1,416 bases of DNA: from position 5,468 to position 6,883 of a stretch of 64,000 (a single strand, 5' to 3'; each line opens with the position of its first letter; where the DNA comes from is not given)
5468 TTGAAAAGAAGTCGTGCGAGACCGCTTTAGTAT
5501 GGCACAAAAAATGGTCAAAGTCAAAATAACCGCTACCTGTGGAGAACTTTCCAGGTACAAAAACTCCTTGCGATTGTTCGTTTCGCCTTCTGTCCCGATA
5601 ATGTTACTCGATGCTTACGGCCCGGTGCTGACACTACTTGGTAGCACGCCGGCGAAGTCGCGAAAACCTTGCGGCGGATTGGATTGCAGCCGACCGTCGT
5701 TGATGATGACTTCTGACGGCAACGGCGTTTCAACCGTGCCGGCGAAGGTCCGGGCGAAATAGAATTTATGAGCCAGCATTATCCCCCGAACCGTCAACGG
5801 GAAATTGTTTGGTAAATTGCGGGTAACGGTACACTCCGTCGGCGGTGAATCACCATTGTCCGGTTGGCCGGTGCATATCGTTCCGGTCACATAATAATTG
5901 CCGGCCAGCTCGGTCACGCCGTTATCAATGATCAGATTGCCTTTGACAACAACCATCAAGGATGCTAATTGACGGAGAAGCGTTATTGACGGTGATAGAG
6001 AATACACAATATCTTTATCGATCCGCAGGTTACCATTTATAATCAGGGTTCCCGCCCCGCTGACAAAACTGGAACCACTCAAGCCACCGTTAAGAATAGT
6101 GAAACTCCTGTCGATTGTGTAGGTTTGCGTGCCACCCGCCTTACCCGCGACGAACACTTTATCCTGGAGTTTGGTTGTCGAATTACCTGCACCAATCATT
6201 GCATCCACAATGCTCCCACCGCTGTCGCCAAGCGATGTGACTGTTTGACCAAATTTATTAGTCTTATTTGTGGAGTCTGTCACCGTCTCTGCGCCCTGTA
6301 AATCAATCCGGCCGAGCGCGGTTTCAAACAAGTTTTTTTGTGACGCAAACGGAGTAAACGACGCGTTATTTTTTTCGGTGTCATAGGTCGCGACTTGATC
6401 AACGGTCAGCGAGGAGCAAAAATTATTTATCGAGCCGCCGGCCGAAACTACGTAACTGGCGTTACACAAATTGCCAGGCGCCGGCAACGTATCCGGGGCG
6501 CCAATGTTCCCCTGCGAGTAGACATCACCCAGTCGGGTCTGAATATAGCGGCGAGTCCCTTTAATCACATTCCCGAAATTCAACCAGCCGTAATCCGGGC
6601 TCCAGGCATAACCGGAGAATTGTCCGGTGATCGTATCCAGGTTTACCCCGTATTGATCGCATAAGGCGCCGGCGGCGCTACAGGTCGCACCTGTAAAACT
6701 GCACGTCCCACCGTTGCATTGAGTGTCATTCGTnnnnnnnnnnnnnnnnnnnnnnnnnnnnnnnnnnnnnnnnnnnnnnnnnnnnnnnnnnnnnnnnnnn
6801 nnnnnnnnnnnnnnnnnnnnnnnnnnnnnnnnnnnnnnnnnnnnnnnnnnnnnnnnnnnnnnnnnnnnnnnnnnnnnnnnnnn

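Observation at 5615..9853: Intact 1412-aa Cys-rich surface protein embedded between the paralog array and pilM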

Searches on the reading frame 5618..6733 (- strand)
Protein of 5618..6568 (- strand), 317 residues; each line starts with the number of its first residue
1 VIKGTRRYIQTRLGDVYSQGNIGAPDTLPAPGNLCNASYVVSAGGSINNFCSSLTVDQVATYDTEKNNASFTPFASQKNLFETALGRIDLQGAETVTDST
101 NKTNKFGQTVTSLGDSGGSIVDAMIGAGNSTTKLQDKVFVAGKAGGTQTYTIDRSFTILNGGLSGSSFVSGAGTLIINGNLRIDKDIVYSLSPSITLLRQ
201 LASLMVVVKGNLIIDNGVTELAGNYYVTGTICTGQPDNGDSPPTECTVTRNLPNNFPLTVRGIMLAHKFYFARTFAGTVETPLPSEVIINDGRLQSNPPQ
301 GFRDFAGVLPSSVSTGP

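Call 30: predict_structure(alignment_id=A3)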
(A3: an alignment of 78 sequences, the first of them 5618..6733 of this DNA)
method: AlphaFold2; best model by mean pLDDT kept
length: 372 residues; sequences in the alignment: 78
mean_pLDDT: 87.6   pTM: 0.84
mean pLDDT of the five models: 87.6, 86.7, 86.7, 86.6, 85.9
residues with pLDDT >= 90: 237; 70-90: 85; 50-70: 42; < 50: 8
segments of 3 or more residues with pLDDT < 50: 1-3, 369-372
pLDDT, mean of each block of 10 residues (from residue 1): 55 66 67 74 87 75 94 94 91 95 94 80 86 61 91 98 96 93 95 97 96 93 94 97 92 96 97 97 94 80 82 97 94 90 96 94 71 45
secondary structure, 60 per line:
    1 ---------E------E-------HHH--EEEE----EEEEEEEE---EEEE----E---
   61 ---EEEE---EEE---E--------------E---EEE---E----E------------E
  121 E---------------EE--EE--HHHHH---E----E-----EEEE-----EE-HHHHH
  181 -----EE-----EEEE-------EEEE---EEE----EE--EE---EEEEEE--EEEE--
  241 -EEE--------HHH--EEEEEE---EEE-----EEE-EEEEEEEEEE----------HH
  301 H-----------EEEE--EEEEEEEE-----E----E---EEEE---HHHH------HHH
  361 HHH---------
elements in order: E30-33 E38-45 E49-52 E64-67 E71-73 E96-98 H145-149 E164-167 H176-180 E193-196 E204-207 E211-213 E227-232 E235-238 E242-244 E258-263 E267-269 E275-277 E279-288 E313-316 E319-326 E341-344 H348-351 H358-363

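Call 34: fold_search(model_id=the predicted structure, library=pdb)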
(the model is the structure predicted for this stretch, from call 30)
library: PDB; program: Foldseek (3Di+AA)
matches with E <= 10: 69; with E <= 0.001: 0
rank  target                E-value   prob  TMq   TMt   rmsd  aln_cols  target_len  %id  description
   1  6bg8_A                7.7e-03  0.90  0.25  0.36  11.0       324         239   10  Shewanella frigidimarina ice-binding protein_1 DUF3494 Domain (released 2018-03-07)
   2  6qvi_B                6.0e-02  0.66  0.31  0.25  12.0       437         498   12  Crystal structure of competence-associated pilin ComZ from Thermus thermophilus (released 2019-05-29)
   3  6qvi_A                8.6e-02  0.66  0.33  0.25  12.0       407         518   12  Crystal structure of competence-associated pilin ComZ from Thermus thermophilus (released 2019-05-29)
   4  8bwk_B                9.1e-02  0.07  0.13  0.08  21.0       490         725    7  Metagenomic derived PL6 alginate lyase (released 2023-12-20)
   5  4nu2                  1.2e-01  0.66  0.26  0.41   9.9       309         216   12  Crystal structure of an ice-binding protein (FfIBP) from the Antarctic bacterium, Flavobacterium frigoris PS1 (released 2014-04-16)
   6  8x1o                  2.4e-01  0.54  0.28  0.43   9.2       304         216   10  Crystal structure of M249C/N270C mutant of FfIBP (released 2024-11-13)
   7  7ddb_A                2.8e-01  0.57  0.31  0.46   8.9       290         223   13  Crystal structure of fungal antifreeze protein with intermediate activity (released 2021-11-03)
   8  9lhs                  2.8e-01  0.25  0.24  0.34  10.2       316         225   11  Crystal structure of an ice-binding protein from Candidatus Cryosericum odellii (released 2025-09-03)
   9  7dc5_A                3.5e-01  0.44  0.29  0.43   9.5       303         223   12  Crystal structure of fungal antifreeze protein with intermediate activity (released 2021-10-27)
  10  6qvi_C                4.0e-01  0.41  0.34  0.26  10.6       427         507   10  Crystal structure of competence-associated pilin ComZ from Thermus thermophilus (released 2019-05-29)
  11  8bwk_A                4.5e-01  0.04  0.13  0.08  21.6       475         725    9  Metagenomic derived PL6 alginate lyase (released 2023-12-20)
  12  7dmk_D                5.0e-01  0.04  0.13  0.08  19.8       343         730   11  PL6 alginate lyase BcAlyPL6 (released 2021-10-06)
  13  5b5h                  5.5e-01  0.47  0.32  0.48  10.3       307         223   12  Hydrophobic ice-binding site confer hyperactivity on antifreeze protein from a snow mold fungus (released 2016-09-28)
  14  9lhn_A                6.4e-01  0.30  0.18  0.28   7.7       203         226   10  Crystal structure of Ice binding protein from Candidatus Cryosericum odellii SMC5 (released 2025-09-03)
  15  4nu3_A                6.7e-01  0.15  0.22  0.31  11.0       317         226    9  Crystal structure of mFfIBP, a capping head region swapped mutant of ice-binding protein (released 2014-04-16)
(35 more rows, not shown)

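Call 49: search_solved_structures(query=A3, max_evalue=1, show_alignments=2)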
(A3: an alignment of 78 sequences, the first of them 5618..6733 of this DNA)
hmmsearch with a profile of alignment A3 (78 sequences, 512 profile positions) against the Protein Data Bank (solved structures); distinct sequences matched with E-value up to 1: 1.
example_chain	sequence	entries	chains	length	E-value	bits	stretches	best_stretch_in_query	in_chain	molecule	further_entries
1ehj_A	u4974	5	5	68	0.71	11.7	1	121-171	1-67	CYTOCHROME C7 | CYTOCHROME C551.5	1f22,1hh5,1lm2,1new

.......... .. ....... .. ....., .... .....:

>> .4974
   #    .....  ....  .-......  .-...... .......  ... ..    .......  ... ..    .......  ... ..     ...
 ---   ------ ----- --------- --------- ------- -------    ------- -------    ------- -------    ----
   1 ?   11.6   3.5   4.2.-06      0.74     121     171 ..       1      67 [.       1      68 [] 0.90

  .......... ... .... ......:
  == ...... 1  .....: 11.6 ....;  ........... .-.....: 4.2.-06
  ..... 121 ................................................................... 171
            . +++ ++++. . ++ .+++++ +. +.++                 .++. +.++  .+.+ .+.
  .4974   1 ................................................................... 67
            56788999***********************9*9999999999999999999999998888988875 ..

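Call 55: find_homologous_proteins(query=A5, max_evalue=0.00001)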
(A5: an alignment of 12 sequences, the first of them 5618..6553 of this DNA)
Query A5 (12 sequences) (312 aa, profile of the alignment): 8 proteins with E <= 0.00001 among 8000 candidates.
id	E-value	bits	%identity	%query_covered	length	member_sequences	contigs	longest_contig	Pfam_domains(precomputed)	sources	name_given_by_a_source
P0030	1.0e-82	296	40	98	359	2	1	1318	-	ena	-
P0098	8.5e-72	260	40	45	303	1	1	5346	-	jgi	jgi:hypothetical protein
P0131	7.6e-61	224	34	97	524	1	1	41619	-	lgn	-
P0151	1.3e-60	223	31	74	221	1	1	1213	-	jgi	jgi:hypothetical protein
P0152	6.0e-59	218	30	100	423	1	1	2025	-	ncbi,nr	ncbi:MAG: hypothetical protein U1C18_01570, partial [Patescibacteria group bacterium]|nr:hypothetica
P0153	3.7e-52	195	27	97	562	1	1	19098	-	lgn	-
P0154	2.1e-49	186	29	96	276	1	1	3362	-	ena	-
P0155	6.6e-43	165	35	47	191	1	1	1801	-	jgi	jgi:hypothetical protein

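Call 58: search_protein_families(library=pfam, proteins=[window:5618-6568:-], max_evalue=10)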
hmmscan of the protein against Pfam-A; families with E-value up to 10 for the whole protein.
window:5618-6568:- (317 aa): 1 family
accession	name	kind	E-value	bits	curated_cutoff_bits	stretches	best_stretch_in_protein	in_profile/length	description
PF24145.1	K1-lyase_N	-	0.5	10.9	27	1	131-161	25-54/72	K1 capsule-specific polysaccharide lyase, N-terminal domain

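Call 60: fold_search(model_id=the predicted structure, library=viral)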
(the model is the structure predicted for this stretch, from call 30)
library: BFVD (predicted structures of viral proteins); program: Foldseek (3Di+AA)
matches with E <= 10: 200; with E <= 0.001: 0
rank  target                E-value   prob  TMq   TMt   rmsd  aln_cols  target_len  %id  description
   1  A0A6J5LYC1            9.8e-02  0.04  0.10  0.04  24.6       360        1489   14  Uncharacterized protein [uncultured Caudovirales phage]
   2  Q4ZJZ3                1.1e-01  0.07  0.12  0.12  19.6       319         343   10  Protease inhibitor Egf1.5a [Microplitis demolitor bracovirus (isolate Webb)]
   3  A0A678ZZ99            1.4e-01  0.03  0.09  0.08  24.3       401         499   11  Uncharacterized protein [Pectobacterium phage Arno162]
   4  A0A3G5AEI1            1.7e-01  0.30  0.20  0.14  12.0       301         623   14  DUF3494 domain-containing protein [Hyperionvirus sp.]
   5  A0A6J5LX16            2.6e-01  0.02  0.09  0.06  35.0       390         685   12  Uncharacterized protein [uncultured Caudovirales phage]
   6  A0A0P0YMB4            2.9e-01  0.04  0.12  0.07  21.7       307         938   12  (no name in the UniProt tables at hand)
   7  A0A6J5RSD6            3.0e-01  0.04  0.13  0.11  29.1       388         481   10  Uncharacterized protein [uncultured Caudovirales phage]
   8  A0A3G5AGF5            3.0e-01  0.04  0.13  0.09  26.1       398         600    9  Uncharacterized protein [Solumvirus sp.]
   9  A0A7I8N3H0            3.5e-01  0.06  0.15  0.15  21.0       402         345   10  (no name in the UniProt tables at hand)
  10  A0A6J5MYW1            4.6e-01  0.01  0.08  0.06  46.4       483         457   10  Uncharacterized protein [uncultured Caudovirales phage]
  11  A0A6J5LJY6            6.6e-01  0.05  0.11  0.16  16.6       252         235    7  Uncharacterized protein [uncultured Caudovirales phage]
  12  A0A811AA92            7.3e-01  0.04  0.13  0.15  14.2       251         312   11  (no name in the UniProt tables at hand)
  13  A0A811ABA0            7.7e-01  0.06  0.12  0.14  14.3       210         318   13  (no name in the UniProt tables at hand)
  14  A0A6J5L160            8.1e-01  0.03  0.13  0.06  23.5       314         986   14  Uncharacterized protein [uncultured Caudovirales phage]
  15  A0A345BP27            8.5e-01  0.02  0.12  0.07  22.7       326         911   12  Uncharacterized protein [crAssphage sp. isolate ctcc615]
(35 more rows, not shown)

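Call 66: find_encoding_contigs(protein=P0153, flank=10000, max_places=2)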
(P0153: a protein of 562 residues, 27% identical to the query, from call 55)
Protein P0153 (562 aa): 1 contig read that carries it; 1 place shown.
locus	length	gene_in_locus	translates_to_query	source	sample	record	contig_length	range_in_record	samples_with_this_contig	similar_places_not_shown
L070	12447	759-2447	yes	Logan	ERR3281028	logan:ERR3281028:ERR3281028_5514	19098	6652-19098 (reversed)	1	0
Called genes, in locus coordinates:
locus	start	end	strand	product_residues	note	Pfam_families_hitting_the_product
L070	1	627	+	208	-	?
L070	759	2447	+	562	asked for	-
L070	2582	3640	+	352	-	PF06723:MreB_Mbl (faint), PF11104:PilM_2, PF14450:FtsA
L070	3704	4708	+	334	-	-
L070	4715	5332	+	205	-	-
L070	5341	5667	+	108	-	-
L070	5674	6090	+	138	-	-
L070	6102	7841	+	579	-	PF05157:MshEN, PF00437:T2SSE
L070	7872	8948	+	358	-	PF00437:T2SSE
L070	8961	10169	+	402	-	PF28597:T2SSF_N, PF00482:T2SSF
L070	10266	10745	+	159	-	PF07963:N_methyl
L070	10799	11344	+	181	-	PF07963:N_methyl (weak)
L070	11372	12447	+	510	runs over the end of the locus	-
